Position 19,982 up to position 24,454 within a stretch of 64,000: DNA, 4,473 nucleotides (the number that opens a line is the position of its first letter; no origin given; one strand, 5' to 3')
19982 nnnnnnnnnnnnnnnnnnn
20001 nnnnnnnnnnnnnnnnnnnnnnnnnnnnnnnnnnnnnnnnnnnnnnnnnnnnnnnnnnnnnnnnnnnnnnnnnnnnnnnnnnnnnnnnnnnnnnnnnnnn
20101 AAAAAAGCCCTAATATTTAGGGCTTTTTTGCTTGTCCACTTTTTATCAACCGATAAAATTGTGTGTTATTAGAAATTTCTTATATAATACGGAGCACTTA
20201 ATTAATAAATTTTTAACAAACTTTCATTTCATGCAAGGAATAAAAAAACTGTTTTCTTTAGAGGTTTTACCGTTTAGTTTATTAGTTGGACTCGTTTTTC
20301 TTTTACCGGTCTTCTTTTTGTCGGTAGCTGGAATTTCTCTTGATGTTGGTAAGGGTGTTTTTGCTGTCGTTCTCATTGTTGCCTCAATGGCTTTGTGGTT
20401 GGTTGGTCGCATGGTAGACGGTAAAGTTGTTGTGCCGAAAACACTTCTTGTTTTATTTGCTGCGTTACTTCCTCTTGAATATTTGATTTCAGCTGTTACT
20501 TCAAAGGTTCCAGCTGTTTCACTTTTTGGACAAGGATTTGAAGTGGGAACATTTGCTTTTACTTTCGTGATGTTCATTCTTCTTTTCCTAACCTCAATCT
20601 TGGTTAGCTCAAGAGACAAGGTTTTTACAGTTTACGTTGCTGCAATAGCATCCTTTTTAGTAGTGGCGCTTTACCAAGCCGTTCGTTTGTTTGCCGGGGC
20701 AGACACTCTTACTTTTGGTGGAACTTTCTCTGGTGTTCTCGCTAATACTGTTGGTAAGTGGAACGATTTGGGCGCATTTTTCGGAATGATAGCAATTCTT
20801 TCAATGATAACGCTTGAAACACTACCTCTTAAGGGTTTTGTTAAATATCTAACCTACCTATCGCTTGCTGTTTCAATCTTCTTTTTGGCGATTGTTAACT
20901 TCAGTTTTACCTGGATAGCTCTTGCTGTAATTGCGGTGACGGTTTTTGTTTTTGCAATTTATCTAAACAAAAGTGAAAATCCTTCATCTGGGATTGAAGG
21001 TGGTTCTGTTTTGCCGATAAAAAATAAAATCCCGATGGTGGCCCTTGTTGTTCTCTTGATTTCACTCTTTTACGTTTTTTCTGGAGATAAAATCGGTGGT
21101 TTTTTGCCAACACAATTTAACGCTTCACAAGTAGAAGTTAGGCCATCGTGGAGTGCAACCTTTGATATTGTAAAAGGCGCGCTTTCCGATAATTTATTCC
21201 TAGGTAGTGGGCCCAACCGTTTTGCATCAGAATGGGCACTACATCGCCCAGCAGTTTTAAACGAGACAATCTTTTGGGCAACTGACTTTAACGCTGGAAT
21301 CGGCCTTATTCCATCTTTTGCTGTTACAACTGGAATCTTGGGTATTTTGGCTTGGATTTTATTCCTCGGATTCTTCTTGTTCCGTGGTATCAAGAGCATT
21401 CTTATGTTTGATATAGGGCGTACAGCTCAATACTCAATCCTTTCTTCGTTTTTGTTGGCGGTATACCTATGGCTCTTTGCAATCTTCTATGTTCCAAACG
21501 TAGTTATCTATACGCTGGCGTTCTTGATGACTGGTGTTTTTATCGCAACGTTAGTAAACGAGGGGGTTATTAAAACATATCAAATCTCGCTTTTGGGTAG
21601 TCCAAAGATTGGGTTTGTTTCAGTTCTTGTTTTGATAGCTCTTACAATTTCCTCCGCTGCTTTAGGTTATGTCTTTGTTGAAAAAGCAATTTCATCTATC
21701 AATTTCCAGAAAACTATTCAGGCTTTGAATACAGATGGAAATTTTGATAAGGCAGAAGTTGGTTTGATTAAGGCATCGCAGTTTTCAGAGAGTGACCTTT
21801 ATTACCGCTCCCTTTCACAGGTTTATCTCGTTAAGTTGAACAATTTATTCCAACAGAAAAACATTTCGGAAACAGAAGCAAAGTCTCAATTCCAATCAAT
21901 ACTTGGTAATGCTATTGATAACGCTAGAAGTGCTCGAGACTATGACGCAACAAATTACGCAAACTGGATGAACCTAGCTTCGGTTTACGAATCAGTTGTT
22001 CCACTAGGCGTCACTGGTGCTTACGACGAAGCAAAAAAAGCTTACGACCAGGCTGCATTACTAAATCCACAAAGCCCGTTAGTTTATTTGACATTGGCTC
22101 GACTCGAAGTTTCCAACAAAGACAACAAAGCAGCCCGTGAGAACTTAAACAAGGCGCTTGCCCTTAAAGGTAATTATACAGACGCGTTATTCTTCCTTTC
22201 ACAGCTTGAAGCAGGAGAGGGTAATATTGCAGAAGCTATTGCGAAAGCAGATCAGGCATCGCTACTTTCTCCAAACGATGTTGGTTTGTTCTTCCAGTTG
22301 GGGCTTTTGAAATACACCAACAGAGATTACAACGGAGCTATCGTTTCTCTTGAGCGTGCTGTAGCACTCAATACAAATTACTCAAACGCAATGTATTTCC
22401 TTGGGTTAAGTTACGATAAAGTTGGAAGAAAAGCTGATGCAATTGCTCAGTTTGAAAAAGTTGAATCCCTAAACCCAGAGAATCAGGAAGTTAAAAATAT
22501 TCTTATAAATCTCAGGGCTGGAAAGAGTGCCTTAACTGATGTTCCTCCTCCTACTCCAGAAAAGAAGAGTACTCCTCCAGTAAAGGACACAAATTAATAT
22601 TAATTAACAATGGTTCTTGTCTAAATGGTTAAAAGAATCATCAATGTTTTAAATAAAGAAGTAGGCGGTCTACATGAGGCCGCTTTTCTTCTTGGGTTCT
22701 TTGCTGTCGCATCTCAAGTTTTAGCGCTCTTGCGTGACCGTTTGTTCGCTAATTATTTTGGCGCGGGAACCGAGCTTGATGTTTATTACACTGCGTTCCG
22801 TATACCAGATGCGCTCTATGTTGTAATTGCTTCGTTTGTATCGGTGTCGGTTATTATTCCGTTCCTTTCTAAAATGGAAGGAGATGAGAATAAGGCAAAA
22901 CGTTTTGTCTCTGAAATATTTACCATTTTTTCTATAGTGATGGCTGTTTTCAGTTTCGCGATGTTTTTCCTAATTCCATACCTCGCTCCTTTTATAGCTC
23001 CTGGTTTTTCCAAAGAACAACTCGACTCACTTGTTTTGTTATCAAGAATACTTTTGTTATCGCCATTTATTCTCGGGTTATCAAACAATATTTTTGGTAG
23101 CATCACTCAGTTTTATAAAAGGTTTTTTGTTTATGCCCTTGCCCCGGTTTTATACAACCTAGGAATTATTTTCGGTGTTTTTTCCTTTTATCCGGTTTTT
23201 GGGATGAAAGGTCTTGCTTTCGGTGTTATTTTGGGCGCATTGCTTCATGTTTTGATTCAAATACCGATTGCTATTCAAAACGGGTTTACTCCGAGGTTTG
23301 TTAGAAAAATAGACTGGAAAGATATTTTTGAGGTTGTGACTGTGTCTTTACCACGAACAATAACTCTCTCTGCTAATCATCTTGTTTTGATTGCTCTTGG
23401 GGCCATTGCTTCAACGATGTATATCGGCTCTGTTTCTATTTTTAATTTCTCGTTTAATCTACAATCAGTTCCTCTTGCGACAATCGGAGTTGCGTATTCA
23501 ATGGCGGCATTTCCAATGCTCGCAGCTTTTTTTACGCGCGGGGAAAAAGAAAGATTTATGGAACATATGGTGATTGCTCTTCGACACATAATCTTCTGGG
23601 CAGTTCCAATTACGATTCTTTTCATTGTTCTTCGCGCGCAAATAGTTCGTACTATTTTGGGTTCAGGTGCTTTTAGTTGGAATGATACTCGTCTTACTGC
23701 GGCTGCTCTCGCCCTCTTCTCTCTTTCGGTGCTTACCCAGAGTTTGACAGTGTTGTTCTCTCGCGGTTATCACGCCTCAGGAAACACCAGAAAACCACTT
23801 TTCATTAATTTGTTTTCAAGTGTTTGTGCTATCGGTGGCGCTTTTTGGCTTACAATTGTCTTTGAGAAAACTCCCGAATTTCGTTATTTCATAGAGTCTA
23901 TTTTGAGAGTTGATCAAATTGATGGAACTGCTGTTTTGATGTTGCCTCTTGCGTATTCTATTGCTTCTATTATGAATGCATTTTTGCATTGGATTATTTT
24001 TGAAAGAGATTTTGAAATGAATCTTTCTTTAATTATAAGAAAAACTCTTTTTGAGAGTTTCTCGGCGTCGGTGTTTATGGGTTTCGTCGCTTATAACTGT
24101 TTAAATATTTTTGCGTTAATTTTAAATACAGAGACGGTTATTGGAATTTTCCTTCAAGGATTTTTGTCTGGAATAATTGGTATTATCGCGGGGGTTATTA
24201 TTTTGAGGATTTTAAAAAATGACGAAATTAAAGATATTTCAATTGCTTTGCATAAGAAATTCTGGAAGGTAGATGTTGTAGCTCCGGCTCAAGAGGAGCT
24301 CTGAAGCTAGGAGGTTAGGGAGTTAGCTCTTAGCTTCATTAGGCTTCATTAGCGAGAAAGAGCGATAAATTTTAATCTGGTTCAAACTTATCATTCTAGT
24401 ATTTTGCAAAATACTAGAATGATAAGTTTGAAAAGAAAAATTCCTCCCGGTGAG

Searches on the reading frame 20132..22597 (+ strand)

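Call 42: search_protein_families(library=pfam, proteins=[window:20132-22597:+], max_evalue=0.00001)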
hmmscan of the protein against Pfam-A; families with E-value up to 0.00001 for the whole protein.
window:20132-22597:+ (821 aa): 9 families
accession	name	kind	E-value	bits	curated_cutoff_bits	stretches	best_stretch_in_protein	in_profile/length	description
PF07719.23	TPR_2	-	4.9e-17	61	27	0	753-784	3-34/34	Tetratricopeptide repeat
PF14559.12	TPR_19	-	3.2e-12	47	25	0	730-791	4-65/68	Tetratricopeptide repeat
PF13181.12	TPR_8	-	6.9e-12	45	25.7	0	753-784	3-34/34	Tetratricopeptide repeat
PF00515.34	TPR_1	-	2.5e-10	40.1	27.8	0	752-784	2-34/34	Tetratricopeptide repeat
PF13428.12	TPR_14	-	2.7e-10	40.3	23.5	0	651-692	3-44/44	Tetratricopeptide repeat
PF13414.12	TPR_11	-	4.2e-10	39.6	26.8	0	732-765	9-42/42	TPR repeat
PF13432.12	TPR_16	-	1.1e-08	35.8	32.7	0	722-782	2-62/65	Tetratricopeptide repeat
PF13371.12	TPR_9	-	8.7e-08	32.5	35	0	696-747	8-59/73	Tetratricopeptide repeat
PF23914.1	TPR_CcmH_CycH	-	1.1e-06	29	42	0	605-709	46-147/158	Cytochrome c-type biogenesis protein H TPR domain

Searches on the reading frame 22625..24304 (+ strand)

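Call 42: search_protein_families(library=pfam, proteins=[window:22625-24304:+], max_evalue=0.00001)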
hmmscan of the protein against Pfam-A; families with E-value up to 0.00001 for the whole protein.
window:22625-24304:+ (559 aa): 1 family
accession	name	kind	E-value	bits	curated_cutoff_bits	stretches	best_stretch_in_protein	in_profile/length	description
PF03023.19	MurJ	-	1.8e-64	218.5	27.4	1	41-497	1-437/451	Lipid II flippase MurJ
